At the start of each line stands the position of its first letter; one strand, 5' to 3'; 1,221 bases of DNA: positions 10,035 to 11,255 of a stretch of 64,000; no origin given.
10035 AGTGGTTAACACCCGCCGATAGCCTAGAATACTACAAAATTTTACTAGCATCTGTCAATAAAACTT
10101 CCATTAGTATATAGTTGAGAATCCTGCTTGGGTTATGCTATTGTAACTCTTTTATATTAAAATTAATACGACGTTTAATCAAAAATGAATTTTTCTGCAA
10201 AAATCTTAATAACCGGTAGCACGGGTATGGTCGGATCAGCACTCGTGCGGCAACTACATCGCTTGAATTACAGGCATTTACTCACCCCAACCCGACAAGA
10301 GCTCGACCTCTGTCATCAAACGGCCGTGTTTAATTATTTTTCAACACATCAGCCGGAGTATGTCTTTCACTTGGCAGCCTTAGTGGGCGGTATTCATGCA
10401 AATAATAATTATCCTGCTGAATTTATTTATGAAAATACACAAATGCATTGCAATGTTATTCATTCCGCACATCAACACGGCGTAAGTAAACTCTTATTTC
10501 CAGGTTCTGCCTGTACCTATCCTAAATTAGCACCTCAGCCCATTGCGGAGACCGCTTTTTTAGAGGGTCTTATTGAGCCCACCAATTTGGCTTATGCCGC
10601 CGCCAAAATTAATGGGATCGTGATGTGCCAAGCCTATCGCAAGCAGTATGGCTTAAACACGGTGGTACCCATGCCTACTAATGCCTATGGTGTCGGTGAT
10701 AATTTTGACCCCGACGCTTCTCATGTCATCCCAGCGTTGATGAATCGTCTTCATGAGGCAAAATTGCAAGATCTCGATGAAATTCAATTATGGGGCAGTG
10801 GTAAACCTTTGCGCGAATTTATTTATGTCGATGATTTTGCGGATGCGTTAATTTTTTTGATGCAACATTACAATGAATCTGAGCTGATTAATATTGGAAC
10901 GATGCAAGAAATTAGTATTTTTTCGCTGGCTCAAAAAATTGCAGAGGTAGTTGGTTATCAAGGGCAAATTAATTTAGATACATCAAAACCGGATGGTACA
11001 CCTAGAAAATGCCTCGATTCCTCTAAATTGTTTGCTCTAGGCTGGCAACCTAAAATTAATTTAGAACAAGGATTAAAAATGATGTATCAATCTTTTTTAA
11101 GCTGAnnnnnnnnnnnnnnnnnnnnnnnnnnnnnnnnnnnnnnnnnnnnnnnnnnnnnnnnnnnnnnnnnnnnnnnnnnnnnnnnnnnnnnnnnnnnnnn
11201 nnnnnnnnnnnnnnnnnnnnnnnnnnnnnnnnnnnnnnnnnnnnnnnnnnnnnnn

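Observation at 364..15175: O-antigen locus combining a GDP-heptose branch with Gmd, ColD-like and Fcl/ColC-like enzymes: possible 3,6-dideoxy (hexose or heptose) sugar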

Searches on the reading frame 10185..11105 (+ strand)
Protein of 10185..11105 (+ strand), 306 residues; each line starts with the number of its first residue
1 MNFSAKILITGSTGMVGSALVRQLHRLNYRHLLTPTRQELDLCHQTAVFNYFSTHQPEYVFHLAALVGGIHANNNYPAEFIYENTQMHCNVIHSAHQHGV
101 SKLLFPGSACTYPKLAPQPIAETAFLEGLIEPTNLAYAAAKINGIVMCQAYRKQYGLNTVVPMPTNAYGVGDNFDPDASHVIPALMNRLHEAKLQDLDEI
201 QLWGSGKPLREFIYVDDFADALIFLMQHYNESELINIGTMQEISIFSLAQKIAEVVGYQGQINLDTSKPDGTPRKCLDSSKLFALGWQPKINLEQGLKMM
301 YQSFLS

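Call 3: search_protein_families(library=pfam, proteins=[window:10185-11105:+])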
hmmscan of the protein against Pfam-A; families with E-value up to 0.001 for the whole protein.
window:10185-11105:+ (306 aa): 4 families
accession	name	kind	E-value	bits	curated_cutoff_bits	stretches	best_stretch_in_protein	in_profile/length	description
PF01370.27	Epimerase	-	1.6e-64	218.1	20.9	1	7-238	1-240/240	NAD dependent epimerase/dehydratase family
PF16363.11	GDP_Man_Dehyd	-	3.4e-26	92.9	27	1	39-300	58-332/332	GDP-mannose 4,6 dehydratase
PF04321.23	RmlD_sub_bind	-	7.8e-11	42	27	1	6-99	2-93/287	RmlD substrate binding domain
PF02719.21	Polysacc_synt_2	-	4.1e-09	36.5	20.2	1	42-104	63-124/293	Polysaccharide biosynthesis protein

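Call 5: search_protein_families(library=ncbifam, proteins=[window:10185-11105:+])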
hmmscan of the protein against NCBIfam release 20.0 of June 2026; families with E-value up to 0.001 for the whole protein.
window:10185-11105:+ (306 aa): 18 families
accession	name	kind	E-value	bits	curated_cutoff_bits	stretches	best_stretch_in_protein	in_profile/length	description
NF047922.1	GDPFucSynFcl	equivalog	5.2e-130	433.4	500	1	5-305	3-302/308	GDP-L-fucose synthase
TIGR01181.1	dTDP_gluc_dehyt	equivalog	1.6e-25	89.9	365.1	1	39-301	56-308/321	dTDP-glucose 4,6-dehydratase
TIGR04180.1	EDH_00030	hypoth_equivalog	4.9e-24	84.9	475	1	55-268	69-268/297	NAD-dependent 4,6-dehydratase LegB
TIGR01179.1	galE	equivalog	1.1e-22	80.3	262.3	1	40-298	54-319/332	UDP-glucose 4-epimerase GalE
NF007490.0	PRK10084.1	subfamily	1.5e-19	70.3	649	1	135-305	165-335/361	dTDP-glucose 4,6-dehydratase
NF007582.0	PRK10217.1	equivalog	3.9e-17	62.4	698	1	39-305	57-332/355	dTDP-glucose 4,6-dehydratase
TIGR02197.1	heptose_epim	equivalog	7.1e-17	61.6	274.6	1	7-263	1-267/316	ADP-glyceromanno-heptose 6-epimerase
TIGR01214.1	rmlD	equivalog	3e-11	42.9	224.05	1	6-101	1-94/285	dTDP-4-dehydrorhamnose reductase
NF042422.1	oxyalk_red_OleD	equivalog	7.2e-07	28.9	580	1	6-229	2-218/329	2-alkyl-3-oxoalkanoate reductase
TIGR01777.1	yfcH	hypoth_equivalog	1e-05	25.2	207.35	0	7-39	1-32/292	TIGR01777 family oxidoreductase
NF008360.0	PRK11150.1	equivalog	1.4e-05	24.4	452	0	82-253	91-251/310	ADP-glyceromanno-heptose 6-epimerase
NF011728.1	PRK15181.1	equivalog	2e-05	23.8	760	1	57-222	91-245/348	Vi polysaccharide biosynthesis UDP-N-acetylglucosaminuronic acid C-4 epimerase TviC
TIGR03466.1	HpnA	hypoth_equivalog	2.7e-05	23.2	367.65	1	6-172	2-175/327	hopanoid-associated sugar epimerase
NF008872.0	PRK11908.1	equivalog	4.2e-05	22.8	294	0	91-256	102-271/349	bifunctional UDP-4-keto-pentose/UDP-xylose synthase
NF042423.1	oxyalk_red_Shew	equivalog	6.2e-05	22.2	580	1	5-224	9-219/331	2-alkyl-3-oxoalkanoate reductase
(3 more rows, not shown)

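Call 12: search_solved_structures(query=window:10185-11105:+, max_evalue=1e-20)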
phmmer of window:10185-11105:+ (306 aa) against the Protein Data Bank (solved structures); distinct sequences matched with E-value up to 1e-20: 20.
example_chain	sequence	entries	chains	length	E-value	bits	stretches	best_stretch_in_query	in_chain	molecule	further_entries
8du0_A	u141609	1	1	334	3.3e-100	338.5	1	5-305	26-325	GDP-L-fucose synthase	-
7ll6_A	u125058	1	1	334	4.5e-100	338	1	5-305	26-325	GDP-L-fucose synthase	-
1bws_A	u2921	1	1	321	2.7e-94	319.1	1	6-305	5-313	PROTEIN (GDP-4-KETO-6-DEOXY-D-MANNOSE EPIMERASE/REDUCTASE)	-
1bsv_A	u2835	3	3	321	2.7e-94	319.1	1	6-305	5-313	PROTEIN (GDP-FUCOSE SYNTHETASE) | GDP-FUCOSE SYNTHETASE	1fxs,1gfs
1e6u_A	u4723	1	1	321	5.2e-94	318.1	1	6-305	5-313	GDP-FUCOSE SYNTHETASE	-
1e7s_A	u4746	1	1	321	9.6e-94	317.3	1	6-305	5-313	GDP-FUCOSE SYNTHETASE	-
1e7q_A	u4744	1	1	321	9.9e-94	317.2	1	6-305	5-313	GDP-FUCOSE SYNTHETASE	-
1e7r_A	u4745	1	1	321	6.6e-93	314.5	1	6-305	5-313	GDP-FUCOSE SYNTHETASE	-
7anh_A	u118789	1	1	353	1.5e-79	270.6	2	4-195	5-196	GDP-L-fucose synthase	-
8ewu_A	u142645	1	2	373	7.1e-69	235.6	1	1-198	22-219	GDP-L-fucose synthase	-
7anc_A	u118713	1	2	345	1.8e-65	224.4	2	3-196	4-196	GDP-L-fucose synthase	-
7cxt_A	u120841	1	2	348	1.8e-65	224.4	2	3-196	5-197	GDP-L-fucose synthase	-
7m13_A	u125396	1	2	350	1.9e-65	224.4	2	3-196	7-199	GDP-L-fucose synthase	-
4b8w_A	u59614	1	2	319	1.4e-48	169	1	4-282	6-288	GDP-L-FUCOSE SYNTHASE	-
4b8z_A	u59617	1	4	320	1.4e-48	169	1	4-282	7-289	GDP-L-FUCOSE SYNTHASE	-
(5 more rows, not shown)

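Call 44: search_solved_structures(query=window:10185-11105:+, max_evalue=1e-60, show_alignments=3)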
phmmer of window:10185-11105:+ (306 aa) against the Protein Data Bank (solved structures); distinct sequences matched with E-value up to 1e-60: 13.
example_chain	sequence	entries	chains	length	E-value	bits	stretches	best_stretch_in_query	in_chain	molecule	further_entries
8du0_A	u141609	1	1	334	3.3e-100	338.5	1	5-305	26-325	GDP-L-fucose synthase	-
7ll6_A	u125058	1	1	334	4.5e-100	338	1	5-305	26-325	GDP-L-fucose synthase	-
1bws_A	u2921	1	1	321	2.7e-94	319.1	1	6-305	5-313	PROTEIN (GDP-4-KETO-6-DEOXY-D-MANNOSE EPIMERASE/REDUCTASE)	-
1bsv_A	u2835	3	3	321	2.7e-94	319.1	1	6-305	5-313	PROTEIN (GDP-FUCOSE SYNTHETASE) | GDP-FUCOSE SYNTHETASE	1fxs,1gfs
1e6u_A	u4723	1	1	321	5.2e-94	318.1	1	6-305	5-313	GDP-FUCOSE SYNTHETASE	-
1e7s_A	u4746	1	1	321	9.6e-94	317.3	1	6-305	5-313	GDP-FUCOSE SYNTHETASE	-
1e7q_A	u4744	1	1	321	9.9e-94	317.2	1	6-305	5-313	GDP-FUCOSE SYNTHETASE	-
1e7r_A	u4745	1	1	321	6.6e-93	314.5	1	6-305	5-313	GDP-FUCOSE SYNTHETASE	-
7anh_A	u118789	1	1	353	1.5e-79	270.6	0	4-195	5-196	GDP-L-fucose synthase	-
8ewu_A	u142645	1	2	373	7.1e-69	235.6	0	1-198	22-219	GDP-L-fucose synthase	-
7anc_A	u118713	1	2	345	1.8e-65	224.4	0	3-196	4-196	GDP-L-fucose synthase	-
7cxt_A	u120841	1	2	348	1.8e-65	224.4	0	3-196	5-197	GDP-L-fucose synthase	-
7m13_A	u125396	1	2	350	1.9e-65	224.4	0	3-196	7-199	GDP-L-fucose synthase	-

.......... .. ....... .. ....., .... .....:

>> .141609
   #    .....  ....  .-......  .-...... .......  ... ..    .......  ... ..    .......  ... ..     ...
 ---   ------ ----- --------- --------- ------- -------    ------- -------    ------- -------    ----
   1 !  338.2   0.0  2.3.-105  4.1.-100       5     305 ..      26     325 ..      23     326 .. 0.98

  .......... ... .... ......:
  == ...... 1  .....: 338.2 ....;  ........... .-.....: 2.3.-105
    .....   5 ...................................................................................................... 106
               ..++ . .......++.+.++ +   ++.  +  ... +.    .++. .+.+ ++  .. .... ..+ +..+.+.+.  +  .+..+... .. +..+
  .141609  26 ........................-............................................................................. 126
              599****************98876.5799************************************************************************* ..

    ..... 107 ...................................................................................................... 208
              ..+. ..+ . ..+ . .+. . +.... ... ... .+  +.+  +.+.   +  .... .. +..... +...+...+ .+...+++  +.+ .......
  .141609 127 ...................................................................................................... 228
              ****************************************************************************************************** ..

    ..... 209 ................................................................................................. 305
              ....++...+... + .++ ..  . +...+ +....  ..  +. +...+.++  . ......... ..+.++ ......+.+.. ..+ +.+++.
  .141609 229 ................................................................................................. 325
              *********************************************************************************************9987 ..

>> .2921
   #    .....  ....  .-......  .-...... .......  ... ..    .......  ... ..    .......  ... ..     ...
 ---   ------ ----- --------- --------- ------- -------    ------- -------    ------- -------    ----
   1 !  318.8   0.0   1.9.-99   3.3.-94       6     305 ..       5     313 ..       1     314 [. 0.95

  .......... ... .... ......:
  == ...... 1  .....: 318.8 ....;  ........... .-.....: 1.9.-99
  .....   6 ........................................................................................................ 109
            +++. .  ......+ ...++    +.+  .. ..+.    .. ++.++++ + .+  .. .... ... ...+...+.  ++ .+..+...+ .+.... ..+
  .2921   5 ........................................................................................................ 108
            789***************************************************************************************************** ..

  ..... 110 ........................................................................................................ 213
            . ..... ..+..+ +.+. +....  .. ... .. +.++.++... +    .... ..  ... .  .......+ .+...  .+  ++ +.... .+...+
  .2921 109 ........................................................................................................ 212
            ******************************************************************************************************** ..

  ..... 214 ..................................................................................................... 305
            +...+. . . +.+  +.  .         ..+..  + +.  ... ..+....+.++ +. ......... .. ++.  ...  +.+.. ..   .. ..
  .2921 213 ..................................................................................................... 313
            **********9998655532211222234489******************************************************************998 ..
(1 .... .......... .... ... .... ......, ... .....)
